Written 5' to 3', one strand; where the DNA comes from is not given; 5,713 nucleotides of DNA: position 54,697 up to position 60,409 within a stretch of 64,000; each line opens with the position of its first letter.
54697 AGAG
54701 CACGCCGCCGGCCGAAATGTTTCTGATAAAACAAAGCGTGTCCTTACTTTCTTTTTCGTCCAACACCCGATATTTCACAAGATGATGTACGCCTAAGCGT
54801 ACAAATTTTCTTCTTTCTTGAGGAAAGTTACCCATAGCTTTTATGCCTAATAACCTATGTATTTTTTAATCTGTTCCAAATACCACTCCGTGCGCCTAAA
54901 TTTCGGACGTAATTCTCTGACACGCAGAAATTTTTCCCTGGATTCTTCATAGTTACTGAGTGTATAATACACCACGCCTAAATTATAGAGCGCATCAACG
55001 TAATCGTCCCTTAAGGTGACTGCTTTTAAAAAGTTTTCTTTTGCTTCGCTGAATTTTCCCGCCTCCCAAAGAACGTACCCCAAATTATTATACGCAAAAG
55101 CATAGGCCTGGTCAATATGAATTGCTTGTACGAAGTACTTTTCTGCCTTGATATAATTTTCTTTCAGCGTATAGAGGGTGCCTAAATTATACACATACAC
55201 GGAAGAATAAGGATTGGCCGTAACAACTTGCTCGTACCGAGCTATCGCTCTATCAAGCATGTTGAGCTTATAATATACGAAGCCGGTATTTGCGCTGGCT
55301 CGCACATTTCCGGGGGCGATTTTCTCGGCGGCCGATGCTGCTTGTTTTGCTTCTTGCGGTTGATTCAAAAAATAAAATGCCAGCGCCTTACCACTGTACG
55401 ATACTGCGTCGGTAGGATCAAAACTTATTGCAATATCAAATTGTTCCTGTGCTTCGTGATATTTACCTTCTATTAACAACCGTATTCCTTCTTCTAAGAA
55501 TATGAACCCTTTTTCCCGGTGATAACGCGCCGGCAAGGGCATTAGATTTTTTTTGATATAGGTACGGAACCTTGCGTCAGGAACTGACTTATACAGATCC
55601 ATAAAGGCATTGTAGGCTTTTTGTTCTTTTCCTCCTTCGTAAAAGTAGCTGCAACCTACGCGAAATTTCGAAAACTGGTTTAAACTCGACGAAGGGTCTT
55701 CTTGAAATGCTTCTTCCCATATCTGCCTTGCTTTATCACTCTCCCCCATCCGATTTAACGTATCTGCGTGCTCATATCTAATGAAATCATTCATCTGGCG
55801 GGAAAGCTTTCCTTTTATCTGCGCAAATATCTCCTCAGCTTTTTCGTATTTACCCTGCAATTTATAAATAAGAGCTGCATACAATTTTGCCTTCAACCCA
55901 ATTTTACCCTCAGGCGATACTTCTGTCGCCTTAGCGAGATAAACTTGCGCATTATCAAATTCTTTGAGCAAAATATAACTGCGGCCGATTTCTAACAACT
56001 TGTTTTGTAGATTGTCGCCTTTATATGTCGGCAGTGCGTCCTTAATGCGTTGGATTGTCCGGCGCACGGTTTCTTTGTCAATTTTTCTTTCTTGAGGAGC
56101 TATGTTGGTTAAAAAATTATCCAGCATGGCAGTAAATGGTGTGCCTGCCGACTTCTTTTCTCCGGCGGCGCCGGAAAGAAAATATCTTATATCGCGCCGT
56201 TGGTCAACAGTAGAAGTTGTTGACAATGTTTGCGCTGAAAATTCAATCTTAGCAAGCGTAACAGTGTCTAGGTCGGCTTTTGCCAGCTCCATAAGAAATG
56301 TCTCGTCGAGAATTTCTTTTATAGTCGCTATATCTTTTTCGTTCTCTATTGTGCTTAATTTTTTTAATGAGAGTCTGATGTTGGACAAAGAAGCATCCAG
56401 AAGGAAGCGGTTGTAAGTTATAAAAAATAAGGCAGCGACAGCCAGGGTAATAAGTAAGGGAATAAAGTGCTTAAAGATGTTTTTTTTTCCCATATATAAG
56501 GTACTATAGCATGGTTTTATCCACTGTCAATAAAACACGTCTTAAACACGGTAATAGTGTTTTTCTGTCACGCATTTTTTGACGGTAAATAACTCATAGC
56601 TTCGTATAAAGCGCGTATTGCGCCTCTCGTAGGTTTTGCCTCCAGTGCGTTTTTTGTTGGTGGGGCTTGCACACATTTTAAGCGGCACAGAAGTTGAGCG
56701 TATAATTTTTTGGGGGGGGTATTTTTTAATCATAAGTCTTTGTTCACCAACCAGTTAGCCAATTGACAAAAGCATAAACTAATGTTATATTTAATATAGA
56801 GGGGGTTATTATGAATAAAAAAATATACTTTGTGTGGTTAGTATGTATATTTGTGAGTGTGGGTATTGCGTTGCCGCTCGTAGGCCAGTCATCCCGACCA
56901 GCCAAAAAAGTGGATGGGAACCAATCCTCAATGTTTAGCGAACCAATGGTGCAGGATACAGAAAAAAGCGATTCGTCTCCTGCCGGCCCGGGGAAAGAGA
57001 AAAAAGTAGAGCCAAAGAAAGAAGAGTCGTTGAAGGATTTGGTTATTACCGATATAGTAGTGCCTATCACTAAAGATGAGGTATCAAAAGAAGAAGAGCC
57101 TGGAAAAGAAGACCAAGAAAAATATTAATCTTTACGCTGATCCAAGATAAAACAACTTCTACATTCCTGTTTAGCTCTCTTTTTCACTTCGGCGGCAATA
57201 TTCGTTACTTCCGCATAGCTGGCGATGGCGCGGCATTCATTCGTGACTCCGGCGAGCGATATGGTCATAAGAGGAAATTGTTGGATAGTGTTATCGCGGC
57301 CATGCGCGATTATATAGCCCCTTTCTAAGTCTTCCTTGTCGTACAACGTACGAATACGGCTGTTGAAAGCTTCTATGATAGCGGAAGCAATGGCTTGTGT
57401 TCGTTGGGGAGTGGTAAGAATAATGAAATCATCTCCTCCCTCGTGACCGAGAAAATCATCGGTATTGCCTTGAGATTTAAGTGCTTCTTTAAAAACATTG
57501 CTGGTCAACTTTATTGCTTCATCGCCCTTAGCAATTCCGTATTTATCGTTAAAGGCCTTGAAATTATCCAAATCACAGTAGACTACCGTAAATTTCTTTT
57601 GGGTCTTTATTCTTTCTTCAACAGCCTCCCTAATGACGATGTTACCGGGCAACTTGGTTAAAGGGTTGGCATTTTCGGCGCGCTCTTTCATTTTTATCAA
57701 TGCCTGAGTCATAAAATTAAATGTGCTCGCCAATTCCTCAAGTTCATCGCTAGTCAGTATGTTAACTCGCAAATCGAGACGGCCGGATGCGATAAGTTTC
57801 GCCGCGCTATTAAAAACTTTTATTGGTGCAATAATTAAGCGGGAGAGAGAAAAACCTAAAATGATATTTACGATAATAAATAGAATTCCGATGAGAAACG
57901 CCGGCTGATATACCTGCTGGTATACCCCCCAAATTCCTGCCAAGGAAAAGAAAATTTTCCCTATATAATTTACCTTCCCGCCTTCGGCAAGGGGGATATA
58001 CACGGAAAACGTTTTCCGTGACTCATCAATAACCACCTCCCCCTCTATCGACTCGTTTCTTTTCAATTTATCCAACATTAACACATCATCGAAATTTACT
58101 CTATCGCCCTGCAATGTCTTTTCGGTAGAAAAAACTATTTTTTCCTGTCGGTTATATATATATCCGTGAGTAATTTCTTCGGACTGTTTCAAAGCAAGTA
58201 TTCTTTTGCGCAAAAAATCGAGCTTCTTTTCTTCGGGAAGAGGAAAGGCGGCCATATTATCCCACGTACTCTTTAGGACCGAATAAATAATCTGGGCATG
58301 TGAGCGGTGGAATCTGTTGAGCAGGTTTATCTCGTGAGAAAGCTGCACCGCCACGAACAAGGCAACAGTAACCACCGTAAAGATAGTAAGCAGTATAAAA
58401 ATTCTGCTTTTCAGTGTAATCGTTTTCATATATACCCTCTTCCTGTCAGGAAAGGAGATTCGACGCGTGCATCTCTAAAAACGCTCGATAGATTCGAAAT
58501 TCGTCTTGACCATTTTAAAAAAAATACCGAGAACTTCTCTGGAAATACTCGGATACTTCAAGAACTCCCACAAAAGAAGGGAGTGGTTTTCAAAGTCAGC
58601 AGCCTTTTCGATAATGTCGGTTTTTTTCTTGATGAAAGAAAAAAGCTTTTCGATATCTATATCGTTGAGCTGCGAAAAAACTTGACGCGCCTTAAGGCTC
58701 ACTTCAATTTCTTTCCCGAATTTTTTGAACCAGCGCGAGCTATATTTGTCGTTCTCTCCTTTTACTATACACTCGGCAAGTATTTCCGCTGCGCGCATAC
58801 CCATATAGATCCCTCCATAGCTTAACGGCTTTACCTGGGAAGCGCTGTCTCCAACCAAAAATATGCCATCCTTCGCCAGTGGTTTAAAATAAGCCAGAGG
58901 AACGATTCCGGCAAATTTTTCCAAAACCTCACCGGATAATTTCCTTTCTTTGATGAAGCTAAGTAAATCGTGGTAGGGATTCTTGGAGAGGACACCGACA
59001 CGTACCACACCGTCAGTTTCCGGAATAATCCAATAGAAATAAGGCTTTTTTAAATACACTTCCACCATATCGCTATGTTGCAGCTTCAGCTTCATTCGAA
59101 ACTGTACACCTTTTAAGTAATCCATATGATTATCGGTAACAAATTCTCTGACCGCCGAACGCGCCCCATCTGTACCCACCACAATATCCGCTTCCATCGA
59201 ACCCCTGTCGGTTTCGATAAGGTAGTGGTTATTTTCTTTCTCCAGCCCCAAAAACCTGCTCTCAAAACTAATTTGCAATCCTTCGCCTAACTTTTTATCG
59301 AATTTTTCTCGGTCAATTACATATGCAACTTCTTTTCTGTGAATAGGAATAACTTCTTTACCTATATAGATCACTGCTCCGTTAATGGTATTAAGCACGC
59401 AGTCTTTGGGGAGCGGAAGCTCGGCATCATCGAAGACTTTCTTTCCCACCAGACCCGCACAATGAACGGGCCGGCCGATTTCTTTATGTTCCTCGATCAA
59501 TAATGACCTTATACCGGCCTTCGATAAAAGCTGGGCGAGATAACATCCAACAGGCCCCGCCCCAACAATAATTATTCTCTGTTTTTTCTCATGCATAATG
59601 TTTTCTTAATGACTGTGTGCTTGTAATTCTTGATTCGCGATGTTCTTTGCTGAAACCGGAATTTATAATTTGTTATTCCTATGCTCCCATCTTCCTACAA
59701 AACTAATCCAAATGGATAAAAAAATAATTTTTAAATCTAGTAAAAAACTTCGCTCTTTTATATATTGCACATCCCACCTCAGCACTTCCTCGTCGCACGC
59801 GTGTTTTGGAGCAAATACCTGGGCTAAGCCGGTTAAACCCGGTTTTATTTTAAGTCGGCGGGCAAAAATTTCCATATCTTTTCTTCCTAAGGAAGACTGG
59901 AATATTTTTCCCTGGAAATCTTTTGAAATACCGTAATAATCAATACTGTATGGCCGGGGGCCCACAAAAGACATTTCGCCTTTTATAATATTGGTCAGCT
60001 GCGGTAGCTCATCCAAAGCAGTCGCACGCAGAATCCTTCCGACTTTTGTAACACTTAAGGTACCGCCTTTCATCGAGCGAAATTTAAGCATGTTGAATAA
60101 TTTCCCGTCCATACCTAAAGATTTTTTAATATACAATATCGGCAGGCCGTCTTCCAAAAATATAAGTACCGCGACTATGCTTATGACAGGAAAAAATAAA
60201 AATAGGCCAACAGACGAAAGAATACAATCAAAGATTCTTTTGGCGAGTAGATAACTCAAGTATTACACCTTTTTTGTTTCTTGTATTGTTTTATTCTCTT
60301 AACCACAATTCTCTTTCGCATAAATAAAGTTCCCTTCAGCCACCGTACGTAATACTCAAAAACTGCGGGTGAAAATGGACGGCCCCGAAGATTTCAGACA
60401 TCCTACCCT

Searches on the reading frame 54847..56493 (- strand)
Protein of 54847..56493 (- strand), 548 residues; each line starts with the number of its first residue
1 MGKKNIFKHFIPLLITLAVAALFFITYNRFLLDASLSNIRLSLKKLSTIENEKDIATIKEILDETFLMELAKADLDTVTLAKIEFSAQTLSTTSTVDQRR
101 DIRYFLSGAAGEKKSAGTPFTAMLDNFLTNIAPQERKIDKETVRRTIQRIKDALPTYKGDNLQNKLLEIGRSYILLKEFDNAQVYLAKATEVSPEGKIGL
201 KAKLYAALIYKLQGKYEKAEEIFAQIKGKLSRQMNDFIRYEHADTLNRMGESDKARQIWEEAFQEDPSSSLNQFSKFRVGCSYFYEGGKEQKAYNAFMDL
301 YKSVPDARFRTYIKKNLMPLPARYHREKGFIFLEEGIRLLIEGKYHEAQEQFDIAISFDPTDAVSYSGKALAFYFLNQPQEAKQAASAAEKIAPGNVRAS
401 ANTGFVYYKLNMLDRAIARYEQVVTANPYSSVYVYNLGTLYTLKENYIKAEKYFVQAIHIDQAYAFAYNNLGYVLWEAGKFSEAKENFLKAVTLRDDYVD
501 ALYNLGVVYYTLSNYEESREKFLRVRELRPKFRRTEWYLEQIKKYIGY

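Call 49: search_protein_families(library=pfam, proteins=[window:54847-56493:-], max_evalue=0.00001)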
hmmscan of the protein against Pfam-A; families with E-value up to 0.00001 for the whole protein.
window:54847-56493:- (548 aa): 13 families
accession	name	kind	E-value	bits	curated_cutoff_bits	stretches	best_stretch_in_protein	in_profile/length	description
PF07719.23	TPR_2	-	4.1e-32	108.1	27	0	500-531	2-33/34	Tetratricopeptide repeat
PF00515.34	TPR_1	-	1e-31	107.9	27.8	0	465-497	1-33/34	Tetratricopeptide repeat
PF13181.12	TPR_8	-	2.3e-26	90.1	25.7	0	467-497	3-33/34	Tetratricopeptide repeat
PF13424.12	TPR_12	-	9.8e-22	77.4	30.1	2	466-530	4-76/77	Tetratricopeptide repeat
PF13432.12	TPR_16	-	5e-20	72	32.7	1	471-530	3-62/65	Tetratricopeptide repeat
PF13431.12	TPR_17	-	1.7e-17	62.6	24.4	0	488-519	2-33/34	Tetratricopeptide repeat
PF14559.12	TPR_19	-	3.3e-17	63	25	0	377-428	5-56/68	Tetratricopeptide repeat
PF13174.12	TPR_6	-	5.3e-17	61.7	26.3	0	500-530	1-31/33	Tetratricopeptide repeat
PF13414.12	TPR_11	-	8.8e-17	61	26.8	1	478-512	7-41/42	TPR repeat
PF13428.12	TPR_14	-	8.2e-16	57.4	23.5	0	240-269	5-34/44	Tetratricopeptide repeat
PF13374.12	TPR_10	-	7.2e-12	45.4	27.5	0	467-495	4-32/42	Tetratricopeptide repeat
PF13176.12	TPR_7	-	1.1e-08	35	27.9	0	207-225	6-24/36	Tetratricopeptide repeat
PF25062.1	ARM_TT21_N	-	4.9e-08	33.4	40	0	342-518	7-187/222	Tetratricopeptide repeat protein 21 N-terminal ARM repeat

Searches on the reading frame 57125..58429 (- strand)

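Call 50: search_protein_families(library=pfam, proteins=[window:57125-58429:-], max_evalue=0.00001)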
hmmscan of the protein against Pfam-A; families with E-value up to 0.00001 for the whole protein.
window:57125-58429:- (434 aa): 2 families
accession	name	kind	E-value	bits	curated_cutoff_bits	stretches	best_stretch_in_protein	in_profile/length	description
PF00990.26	GGDEF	-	1.3e-15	58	23.8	1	256-359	5-107/161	Diguanylate cyclase, GGDEF domain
PF00672.30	HAMP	-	3.5e-10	40.5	25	1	195-244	2-51/53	HAMP domain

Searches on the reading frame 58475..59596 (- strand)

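Call 50: search_protein_families(library=pfam, proteins=[window:58475-59596:-], max_evalue=0.00001)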
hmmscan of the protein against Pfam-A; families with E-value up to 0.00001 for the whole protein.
window:58475-59596:- (373 aa): 5 families
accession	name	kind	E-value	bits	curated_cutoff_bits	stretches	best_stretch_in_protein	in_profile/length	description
PF01494.25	FAD_binding_3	-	1.4e-14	54.6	22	1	8-39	4-35/349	FAD binding domain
PF13450.12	NAD_binding_8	-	1e-06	29.3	21.9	1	10-41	1-32/68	NAD(P)-binding Rossmann-like domain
PF05834.18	Lycopene_cycl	-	6e-06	26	23.4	0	8-149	2-145/380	Lycopene cyclase protein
PF03486.20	HI0933_like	-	6.5e-06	26.2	50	0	7-48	2-43/244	HI0933-like protein Rossmann domain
PF01266.30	DAO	-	9.6e-06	25.8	27.9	0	7-41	1-35/353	FAD dependent oxidoreductase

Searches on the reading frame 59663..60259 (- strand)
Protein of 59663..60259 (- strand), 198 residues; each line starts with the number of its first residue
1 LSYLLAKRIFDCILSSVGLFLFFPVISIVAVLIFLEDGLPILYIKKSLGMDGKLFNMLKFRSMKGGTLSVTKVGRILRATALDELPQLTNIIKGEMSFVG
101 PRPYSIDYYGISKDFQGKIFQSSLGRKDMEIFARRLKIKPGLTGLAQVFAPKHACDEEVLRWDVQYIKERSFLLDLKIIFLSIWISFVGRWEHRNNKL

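Call 50: search_protein_families(library=pfam, proteins=[window:59663-60259:-], max_evalue=0.00001)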
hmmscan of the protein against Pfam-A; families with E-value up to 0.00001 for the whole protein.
window:59663-60259:- (198 aa): 1 family
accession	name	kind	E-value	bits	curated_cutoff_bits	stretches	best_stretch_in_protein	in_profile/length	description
PF02397.22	Bac_transf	-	1e-48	165.7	27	1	7-185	1-176/179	Bacterial sugar transferase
